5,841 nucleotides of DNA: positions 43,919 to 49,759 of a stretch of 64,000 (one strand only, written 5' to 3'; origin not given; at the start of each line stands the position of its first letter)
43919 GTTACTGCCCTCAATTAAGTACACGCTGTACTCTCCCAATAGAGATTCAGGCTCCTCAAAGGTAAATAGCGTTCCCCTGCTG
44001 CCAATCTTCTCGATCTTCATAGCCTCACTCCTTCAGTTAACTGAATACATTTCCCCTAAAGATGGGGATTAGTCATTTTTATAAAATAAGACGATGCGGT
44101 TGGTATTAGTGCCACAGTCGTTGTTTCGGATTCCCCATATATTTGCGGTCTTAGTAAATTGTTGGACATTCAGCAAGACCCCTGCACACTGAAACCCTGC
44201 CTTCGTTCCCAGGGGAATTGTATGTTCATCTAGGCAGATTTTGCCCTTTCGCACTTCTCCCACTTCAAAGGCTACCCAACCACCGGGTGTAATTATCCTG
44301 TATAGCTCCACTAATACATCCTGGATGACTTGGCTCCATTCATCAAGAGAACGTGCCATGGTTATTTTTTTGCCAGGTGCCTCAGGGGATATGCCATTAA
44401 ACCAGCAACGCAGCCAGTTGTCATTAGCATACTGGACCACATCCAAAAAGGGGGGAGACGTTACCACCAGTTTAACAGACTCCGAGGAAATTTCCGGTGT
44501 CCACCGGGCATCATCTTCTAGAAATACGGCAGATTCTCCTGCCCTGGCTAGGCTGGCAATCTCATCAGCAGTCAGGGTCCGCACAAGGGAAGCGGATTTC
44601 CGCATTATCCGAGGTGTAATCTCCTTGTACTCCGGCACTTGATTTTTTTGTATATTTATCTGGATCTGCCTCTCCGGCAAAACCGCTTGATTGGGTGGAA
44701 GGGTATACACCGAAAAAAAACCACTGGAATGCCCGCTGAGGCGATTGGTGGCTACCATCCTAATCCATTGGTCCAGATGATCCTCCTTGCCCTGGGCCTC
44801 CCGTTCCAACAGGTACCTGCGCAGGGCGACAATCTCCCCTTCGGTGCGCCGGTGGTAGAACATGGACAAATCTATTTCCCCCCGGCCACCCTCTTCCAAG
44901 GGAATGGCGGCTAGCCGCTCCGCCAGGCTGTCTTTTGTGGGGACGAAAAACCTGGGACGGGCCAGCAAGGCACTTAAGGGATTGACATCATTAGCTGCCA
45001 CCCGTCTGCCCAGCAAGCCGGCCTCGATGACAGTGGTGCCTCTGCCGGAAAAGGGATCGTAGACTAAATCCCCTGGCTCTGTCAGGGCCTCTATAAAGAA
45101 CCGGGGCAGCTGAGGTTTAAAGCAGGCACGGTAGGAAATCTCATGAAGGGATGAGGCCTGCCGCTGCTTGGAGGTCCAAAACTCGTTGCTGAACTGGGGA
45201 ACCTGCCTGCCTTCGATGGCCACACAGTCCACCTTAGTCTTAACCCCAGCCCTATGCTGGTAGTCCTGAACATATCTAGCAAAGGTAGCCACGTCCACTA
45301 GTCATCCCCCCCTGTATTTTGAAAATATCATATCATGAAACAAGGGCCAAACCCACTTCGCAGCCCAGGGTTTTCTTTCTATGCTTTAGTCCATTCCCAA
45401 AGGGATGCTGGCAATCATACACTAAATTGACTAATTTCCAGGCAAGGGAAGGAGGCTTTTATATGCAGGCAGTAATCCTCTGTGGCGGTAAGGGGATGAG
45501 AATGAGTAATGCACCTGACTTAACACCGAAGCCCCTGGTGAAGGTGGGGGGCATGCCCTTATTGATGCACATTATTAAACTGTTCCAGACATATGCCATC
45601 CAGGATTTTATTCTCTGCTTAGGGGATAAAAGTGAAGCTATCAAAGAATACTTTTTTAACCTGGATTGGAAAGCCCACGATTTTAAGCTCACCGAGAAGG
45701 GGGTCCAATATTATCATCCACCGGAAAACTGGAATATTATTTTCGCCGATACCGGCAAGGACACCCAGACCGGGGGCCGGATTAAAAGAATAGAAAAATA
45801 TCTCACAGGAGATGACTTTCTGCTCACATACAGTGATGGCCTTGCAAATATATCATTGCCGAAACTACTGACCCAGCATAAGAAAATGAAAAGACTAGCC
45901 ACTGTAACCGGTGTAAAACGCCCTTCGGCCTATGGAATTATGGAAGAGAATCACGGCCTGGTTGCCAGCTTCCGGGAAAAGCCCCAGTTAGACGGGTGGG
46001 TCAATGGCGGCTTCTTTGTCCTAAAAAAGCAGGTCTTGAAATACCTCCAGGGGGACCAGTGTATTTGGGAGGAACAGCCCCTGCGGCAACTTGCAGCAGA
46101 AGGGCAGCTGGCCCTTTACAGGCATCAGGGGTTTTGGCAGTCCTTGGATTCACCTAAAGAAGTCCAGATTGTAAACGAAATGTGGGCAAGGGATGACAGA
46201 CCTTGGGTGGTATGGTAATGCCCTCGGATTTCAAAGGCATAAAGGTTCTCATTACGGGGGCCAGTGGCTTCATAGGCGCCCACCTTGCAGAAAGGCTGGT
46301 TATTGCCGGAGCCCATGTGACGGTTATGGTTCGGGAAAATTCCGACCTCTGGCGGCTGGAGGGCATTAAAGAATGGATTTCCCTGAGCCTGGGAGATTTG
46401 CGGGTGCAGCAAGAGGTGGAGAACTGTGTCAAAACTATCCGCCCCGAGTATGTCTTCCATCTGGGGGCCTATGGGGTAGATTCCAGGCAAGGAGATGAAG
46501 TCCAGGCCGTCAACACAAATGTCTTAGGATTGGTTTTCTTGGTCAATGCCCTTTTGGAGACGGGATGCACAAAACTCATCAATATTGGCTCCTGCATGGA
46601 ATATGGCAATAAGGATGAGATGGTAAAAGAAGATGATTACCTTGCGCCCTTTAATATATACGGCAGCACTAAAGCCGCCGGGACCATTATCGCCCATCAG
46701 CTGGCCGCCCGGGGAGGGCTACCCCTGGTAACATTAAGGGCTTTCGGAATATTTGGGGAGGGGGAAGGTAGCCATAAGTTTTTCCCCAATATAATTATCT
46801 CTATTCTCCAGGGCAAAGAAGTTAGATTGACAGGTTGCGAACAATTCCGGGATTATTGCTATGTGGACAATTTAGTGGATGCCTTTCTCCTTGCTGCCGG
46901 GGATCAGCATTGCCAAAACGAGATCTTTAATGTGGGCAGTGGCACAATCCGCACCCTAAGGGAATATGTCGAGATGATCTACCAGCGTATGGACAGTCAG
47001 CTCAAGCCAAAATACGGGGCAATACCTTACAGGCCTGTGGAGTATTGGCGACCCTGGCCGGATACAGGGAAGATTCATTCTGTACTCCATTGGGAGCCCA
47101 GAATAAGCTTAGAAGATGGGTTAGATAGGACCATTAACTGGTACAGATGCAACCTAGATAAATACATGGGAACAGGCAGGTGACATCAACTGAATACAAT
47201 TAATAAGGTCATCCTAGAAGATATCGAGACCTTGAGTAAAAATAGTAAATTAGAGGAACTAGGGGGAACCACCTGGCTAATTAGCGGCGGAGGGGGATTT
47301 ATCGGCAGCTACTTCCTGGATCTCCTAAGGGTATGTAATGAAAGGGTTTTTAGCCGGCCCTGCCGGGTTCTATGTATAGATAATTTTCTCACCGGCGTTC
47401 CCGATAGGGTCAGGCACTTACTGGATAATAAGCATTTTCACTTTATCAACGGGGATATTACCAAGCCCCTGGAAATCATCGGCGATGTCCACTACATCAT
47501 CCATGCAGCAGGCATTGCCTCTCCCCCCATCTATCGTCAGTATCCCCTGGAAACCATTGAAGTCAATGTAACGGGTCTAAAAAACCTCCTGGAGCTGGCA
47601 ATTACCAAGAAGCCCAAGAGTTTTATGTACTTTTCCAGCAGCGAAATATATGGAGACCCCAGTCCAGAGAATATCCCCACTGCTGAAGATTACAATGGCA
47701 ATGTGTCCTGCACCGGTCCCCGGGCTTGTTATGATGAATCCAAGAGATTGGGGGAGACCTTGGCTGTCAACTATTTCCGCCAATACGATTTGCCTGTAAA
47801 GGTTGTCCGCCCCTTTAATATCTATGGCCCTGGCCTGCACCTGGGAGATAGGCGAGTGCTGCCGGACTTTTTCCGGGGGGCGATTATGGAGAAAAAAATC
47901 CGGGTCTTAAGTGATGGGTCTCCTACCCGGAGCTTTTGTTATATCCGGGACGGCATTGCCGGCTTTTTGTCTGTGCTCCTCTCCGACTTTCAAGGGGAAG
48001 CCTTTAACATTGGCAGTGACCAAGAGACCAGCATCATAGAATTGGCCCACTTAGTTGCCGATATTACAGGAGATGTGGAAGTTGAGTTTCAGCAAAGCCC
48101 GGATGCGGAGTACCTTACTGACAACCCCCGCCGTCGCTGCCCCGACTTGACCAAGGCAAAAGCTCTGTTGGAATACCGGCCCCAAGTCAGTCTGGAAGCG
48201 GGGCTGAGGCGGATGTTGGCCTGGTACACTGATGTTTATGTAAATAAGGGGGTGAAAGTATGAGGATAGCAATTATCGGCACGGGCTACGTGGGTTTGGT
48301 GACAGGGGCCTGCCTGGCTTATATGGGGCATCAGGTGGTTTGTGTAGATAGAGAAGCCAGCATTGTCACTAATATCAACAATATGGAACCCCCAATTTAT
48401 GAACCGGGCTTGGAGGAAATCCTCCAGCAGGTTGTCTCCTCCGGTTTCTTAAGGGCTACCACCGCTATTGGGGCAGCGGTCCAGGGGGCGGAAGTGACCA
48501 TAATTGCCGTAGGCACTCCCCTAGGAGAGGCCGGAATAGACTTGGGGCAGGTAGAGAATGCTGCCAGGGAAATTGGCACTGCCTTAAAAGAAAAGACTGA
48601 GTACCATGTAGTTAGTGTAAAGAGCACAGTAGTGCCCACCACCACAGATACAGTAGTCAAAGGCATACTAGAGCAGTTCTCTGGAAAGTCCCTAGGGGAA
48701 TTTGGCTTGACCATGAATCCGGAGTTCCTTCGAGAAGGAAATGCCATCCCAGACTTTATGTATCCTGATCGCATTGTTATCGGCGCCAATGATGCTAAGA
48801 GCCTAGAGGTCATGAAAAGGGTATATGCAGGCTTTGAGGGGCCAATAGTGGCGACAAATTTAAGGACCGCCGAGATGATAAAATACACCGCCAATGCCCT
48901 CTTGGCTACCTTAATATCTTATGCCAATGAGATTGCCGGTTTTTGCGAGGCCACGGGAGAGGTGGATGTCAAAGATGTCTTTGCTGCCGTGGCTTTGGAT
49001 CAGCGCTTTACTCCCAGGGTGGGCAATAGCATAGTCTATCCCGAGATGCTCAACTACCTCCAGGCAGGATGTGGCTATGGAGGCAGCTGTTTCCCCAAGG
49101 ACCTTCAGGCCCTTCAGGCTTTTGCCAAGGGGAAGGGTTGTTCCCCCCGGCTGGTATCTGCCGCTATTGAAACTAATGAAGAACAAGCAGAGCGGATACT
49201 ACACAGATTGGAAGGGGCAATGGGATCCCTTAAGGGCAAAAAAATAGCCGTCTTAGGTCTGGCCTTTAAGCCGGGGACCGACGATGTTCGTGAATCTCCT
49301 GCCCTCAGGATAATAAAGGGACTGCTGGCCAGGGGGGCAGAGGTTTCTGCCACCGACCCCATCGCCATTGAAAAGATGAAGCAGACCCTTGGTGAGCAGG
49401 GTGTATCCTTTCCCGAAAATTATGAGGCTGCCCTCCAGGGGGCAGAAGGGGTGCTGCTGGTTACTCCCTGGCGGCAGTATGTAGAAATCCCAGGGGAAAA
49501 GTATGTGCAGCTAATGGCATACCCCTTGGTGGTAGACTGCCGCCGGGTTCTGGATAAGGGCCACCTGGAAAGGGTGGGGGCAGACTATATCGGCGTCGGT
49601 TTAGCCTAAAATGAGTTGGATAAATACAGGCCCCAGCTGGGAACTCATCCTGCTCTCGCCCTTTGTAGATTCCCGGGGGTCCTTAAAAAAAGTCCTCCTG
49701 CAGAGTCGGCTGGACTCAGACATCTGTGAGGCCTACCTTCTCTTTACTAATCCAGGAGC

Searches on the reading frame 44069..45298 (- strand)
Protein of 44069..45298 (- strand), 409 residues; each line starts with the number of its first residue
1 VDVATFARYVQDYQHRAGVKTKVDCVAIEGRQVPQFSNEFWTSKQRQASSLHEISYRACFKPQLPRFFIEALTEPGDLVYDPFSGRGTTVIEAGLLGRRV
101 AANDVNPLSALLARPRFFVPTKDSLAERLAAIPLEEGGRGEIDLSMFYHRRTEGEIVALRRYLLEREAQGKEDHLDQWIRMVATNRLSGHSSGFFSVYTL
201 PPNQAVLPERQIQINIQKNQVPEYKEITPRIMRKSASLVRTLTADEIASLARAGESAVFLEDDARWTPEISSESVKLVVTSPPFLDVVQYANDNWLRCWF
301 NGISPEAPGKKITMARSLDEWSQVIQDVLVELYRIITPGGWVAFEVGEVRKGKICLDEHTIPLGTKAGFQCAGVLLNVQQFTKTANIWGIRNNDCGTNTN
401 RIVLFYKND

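Call 69: search_protein_families(library=pfam, max_evalue=0.00001, proteins=[window:44069-45298:-])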
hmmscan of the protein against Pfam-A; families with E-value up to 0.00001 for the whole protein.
window:44069-45298:- (409 aa): 2 families
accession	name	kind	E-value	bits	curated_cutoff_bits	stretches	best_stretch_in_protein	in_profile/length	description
PF01555.25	N6_N4_Mtase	-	1.3e-16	61.7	26.7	1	38-101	141-207/221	DNA methylase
PF01170.24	UPF0020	-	2.3e-06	27.9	22.3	0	73-103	26-56/197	RMKL-like, methyltransferase domain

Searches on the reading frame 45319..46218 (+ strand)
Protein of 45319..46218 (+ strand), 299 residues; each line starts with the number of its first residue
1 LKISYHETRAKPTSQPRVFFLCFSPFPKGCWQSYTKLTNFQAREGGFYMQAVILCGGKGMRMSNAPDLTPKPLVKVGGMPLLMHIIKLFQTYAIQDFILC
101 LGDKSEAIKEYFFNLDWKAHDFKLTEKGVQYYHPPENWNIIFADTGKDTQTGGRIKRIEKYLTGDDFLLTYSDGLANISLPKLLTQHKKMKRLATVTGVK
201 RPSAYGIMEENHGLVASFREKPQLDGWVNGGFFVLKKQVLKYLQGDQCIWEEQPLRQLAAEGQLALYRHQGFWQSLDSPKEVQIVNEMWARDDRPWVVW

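Call 69: search_protein_families(library=pfam, max_evalue=0.00001, proteins=[window:45319-46218:+])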
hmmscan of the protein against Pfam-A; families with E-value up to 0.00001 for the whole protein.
window:45319-46218:+ (299 aa): 2 families
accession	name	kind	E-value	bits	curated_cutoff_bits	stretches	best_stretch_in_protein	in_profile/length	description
PF00483.29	NTP_transferase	-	1.8e-16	60.9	21.2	1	51-244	2-189/245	Nucleotidyl transferase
PF12804.13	NTP_transf_3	-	3.3e-08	34.3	27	1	51-111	1-54/160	MobA-like NTP transferase domain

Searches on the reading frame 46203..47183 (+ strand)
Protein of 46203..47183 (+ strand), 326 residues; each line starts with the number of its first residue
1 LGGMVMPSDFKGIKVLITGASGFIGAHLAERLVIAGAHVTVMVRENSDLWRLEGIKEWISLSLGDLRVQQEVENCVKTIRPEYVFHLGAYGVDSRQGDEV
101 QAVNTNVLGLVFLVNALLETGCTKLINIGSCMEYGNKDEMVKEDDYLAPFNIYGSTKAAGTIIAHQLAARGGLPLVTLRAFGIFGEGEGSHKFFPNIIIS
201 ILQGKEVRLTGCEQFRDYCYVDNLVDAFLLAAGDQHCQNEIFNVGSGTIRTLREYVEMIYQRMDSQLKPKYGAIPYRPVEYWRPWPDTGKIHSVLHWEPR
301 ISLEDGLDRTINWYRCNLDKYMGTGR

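Call 70: search_protein_families(library=pfam, max_evalue=0.00001, proteins=[window:46203-47183:+])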
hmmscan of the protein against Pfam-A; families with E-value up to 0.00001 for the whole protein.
window:46203-47183:+ (326 aa): 7 families
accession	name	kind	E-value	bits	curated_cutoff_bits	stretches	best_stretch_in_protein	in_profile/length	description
PF01370.27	Epimerase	-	1.2e-42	146.4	20.9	1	15-245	1-240/240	NAD dependent epimerase/dehydratase family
PF16363.11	GDP_Man_Dehyd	-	5.8e-37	128.3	27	1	16-309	1-331/332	GDP-mannose 4,6 dehydratase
PF01073.25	3Beta_HSD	-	3.7e-14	52.9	22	1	16-232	1-229/280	3-beta hydroxysteroid dehydrogenase/isomerase family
PF04321.23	RmlD_sub_bind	-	1.2e-13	51.2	27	1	14-239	2-204/287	RmlD substrate binding domain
PF02719.21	Polysacc_synt_2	-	2.9e-13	50.1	20.2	1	15-264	1-248/293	Polysaccharide biosynthesis protein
PF07993.18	NAD_binding_4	-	2.2e-07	30.7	20.1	0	17-55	1-42/258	Male sterility protein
PF00106.31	adh_short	-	6.2e-07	29.5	26.6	0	15-83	3-75/195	short chain dehydrogenase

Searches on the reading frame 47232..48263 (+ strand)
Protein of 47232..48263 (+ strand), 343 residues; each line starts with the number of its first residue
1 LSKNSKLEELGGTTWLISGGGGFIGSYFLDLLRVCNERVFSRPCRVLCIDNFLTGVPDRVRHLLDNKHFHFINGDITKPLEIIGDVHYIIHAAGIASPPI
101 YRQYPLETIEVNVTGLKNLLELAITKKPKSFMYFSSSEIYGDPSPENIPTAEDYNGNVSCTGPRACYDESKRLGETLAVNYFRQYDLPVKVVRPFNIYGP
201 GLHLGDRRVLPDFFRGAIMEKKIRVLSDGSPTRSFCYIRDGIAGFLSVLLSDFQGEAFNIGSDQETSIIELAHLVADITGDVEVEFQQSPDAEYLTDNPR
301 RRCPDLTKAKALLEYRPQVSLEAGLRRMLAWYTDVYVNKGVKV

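Call 70: search_protein_families(library=pfam, max_evalue=0.00001, proteins=[window:47232-48263:+])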
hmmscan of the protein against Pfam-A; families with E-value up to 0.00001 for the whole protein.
window:47232-48263:+ (343 aa): 5 families
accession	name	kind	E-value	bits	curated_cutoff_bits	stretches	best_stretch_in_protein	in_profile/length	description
PF01370.27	Epimerase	-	3.9e-45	154.6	20.9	1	15-261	1-240/240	NAD dependent epimerase/dehydratase family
PF16363.11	GDP_Man_Dehyd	-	5.6e-34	118.5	27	1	16-328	1-332/332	GDP-mannose 4,6 dehydratase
PF01073.25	3Beta_HSD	-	1.1e-12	48.1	22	1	16-203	1-187/280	3-beta hydroxysteroid dehydrogenase/isomerase family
PF07993.18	NAD_binding_4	-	2.8e-12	46.8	20.1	1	18-199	2-209/258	Male sterility protein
PF02719.21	Polysacc_synt_2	-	1.6e-07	31.3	20.2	1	16-136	2-128/293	Polysaccharide biosynthesis protein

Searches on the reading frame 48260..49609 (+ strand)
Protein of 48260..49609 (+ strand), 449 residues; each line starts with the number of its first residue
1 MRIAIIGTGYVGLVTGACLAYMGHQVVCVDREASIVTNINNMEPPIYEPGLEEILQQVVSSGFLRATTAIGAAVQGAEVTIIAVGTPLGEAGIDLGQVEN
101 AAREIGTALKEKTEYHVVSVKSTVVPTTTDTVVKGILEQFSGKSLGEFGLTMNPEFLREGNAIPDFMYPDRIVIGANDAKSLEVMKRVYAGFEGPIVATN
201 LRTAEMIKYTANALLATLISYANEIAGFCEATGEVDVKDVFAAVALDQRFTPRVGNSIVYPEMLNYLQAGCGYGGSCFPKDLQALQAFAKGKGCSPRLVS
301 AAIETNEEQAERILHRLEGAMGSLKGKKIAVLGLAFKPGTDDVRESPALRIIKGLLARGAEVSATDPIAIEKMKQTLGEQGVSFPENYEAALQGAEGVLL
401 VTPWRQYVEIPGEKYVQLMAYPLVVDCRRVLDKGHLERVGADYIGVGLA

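Call 70: search_protein_families(library=pfam, max_evalue=0.00001, proteins=[window:48260-49609:+])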
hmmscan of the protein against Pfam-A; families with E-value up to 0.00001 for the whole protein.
window:48260-49609:+ (449 aa): 4 families
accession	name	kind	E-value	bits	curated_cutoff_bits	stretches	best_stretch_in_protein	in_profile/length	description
PF03721.20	UDPG_MGDP_dh_N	-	4.8e-58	196.3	27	1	1-187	1-186/187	UDP-glucose/GDP-mannose dehydrogenase family, NAD binding domain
PF03720.21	UDPG_MGDP_dh_C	-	3.4e-28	98.5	30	1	330-433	1-103/103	UDP-glucose/GDP-mannose dehydrogenase family, UDP binding domain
PF00984.24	UDPG_MGDP_dh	-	7e-28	97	25.4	1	202-307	1-93/94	UDP-glucose/GDP-mannose dehydrogenase family, central domain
PF03807.23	F420_oxidored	-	5.3e-06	27.4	21.6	0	351-427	14-91/94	NADP oxidoreductase coenzyme F420-dependent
